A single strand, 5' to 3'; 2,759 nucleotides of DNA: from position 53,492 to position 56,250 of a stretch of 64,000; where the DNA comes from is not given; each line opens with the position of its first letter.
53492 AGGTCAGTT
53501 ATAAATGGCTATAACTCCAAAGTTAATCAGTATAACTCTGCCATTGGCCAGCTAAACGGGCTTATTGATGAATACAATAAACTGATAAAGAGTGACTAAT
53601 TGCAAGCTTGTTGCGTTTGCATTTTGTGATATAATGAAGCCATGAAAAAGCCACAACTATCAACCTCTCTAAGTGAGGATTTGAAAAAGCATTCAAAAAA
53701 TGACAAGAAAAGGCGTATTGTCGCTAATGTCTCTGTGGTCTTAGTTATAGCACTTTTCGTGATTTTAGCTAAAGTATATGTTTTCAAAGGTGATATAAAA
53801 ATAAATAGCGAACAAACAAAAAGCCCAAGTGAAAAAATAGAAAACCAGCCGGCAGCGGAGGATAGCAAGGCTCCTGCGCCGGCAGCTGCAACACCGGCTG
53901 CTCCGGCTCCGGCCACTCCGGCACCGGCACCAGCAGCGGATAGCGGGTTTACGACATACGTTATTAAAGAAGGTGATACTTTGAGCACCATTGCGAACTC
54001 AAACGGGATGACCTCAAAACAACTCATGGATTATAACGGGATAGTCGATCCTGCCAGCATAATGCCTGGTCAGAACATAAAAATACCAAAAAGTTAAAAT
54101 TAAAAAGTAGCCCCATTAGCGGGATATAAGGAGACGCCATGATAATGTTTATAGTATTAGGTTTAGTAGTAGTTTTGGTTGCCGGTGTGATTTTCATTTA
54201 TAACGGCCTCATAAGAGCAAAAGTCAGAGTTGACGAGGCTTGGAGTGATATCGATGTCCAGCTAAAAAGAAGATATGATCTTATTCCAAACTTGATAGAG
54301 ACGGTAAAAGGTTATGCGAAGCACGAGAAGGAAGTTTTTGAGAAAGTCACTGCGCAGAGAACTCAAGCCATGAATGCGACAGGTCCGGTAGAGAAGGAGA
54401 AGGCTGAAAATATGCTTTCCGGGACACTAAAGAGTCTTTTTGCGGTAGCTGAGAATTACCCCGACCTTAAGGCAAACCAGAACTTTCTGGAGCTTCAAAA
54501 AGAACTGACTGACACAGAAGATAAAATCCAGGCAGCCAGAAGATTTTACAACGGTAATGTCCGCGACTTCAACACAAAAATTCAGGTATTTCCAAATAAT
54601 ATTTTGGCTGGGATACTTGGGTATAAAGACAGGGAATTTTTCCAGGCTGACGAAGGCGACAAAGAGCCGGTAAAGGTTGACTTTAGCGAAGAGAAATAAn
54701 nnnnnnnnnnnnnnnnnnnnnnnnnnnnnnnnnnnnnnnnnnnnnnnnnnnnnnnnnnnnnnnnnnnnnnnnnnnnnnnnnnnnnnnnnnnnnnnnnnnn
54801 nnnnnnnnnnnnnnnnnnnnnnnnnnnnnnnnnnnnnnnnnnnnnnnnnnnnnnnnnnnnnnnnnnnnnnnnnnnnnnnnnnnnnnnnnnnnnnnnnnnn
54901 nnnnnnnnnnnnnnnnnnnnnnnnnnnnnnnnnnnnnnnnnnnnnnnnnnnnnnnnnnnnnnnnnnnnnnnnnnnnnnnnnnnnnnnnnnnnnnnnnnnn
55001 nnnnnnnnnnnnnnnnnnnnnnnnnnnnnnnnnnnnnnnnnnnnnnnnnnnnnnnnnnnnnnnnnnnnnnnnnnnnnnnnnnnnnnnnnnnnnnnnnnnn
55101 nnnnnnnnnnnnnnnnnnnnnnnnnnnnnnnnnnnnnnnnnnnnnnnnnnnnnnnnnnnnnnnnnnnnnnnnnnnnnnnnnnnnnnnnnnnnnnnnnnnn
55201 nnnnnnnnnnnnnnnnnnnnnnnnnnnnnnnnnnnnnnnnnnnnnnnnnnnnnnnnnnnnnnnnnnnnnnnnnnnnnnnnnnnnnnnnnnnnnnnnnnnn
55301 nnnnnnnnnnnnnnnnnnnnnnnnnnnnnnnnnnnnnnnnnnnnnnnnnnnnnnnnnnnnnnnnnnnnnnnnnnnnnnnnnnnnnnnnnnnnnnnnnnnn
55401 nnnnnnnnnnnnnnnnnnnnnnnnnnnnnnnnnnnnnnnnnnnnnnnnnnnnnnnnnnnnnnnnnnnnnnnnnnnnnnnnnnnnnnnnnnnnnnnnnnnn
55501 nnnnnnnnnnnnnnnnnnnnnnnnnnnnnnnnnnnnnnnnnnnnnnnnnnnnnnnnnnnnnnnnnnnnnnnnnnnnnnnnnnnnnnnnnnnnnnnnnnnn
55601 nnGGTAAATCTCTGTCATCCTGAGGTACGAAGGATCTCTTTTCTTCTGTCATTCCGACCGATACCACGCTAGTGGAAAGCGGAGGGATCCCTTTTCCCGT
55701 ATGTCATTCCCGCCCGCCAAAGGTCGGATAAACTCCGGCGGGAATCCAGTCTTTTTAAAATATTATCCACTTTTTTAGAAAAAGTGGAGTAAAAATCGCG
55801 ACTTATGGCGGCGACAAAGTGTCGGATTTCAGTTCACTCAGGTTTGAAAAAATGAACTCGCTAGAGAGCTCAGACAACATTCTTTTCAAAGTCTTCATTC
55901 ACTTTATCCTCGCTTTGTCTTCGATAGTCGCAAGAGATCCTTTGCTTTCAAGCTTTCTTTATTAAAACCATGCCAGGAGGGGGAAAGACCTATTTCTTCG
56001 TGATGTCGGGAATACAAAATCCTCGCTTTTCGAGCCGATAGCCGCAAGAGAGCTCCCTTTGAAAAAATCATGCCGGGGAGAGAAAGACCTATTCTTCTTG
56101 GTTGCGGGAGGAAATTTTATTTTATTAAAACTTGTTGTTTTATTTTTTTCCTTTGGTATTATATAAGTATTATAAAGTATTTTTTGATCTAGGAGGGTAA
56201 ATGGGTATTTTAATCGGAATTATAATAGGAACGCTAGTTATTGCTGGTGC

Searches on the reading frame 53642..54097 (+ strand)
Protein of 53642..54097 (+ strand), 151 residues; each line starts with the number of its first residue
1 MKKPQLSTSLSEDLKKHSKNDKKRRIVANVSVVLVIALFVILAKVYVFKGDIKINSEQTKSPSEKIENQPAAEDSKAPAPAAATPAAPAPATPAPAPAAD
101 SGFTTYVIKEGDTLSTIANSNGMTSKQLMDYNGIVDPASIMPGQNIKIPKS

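Call 90: search_protein_families(library=pfam, proteins=[window:53642-54097:+], max_evalue=0.0001)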
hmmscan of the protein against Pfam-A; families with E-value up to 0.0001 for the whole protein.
window:53642-54097:+ (151 aa): 2 families
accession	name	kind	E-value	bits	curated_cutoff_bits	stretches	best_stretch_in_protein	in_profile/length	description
PF01476.26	LysM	-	1.3e-15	57.5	20.9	1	106-149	1-43/43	LysM domain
PF23472.1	LysM2_CERK1_LYK3_4_5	-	1.5e-05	25.3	27.4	1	104-149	6-54/56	LYK3/4/5 LysM2 domain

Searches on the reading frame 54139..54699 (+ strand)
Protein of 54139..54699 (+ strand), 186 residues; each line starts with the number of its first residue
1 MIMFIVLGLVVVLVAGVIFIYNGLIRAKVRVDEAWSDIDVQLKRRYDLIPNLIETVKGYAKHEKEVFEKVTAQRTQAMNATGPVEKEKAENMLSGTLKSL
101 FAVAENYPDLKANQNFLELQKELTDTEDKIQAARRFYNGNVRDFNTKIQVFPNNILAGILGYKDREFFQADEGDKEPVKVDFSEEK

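Call 90: search_protein_families(library=pfam, proteins=[window:54139-54699:+], max_evalue=0.0001)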
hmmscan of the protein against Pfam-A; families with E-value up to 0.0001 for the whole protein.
window:54139-54699:+ (186 aa): 1 family
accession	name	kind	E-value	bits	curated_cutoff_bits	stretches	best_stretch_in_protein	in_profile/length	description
PF04011.17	LemA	-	1.1e-64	217.3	26.2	1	34-182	1-149/149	LemA family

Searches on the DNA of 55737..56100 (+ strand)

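Call 27: search_dna_similar(query=window:55737-56100:+, collection=plasmids, mode=distant, max_evalue=0.01)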
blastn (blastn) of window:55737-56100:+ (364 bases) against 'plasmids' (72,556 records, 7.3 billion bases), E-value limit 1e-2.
No match.

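Call 28: search_dna_similar(query=window:55737-56100:+, collection=phages, mode=distant, max_evalue=0.01)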
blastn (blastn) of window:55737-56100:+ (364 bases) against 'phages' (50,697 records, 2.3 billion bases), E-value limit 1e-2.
No match.
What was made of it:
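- Tried and rejected: Similarity to annotated phages or plasmids: no match for c6 in 'distant' BLAST mode (calls 27, 28).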
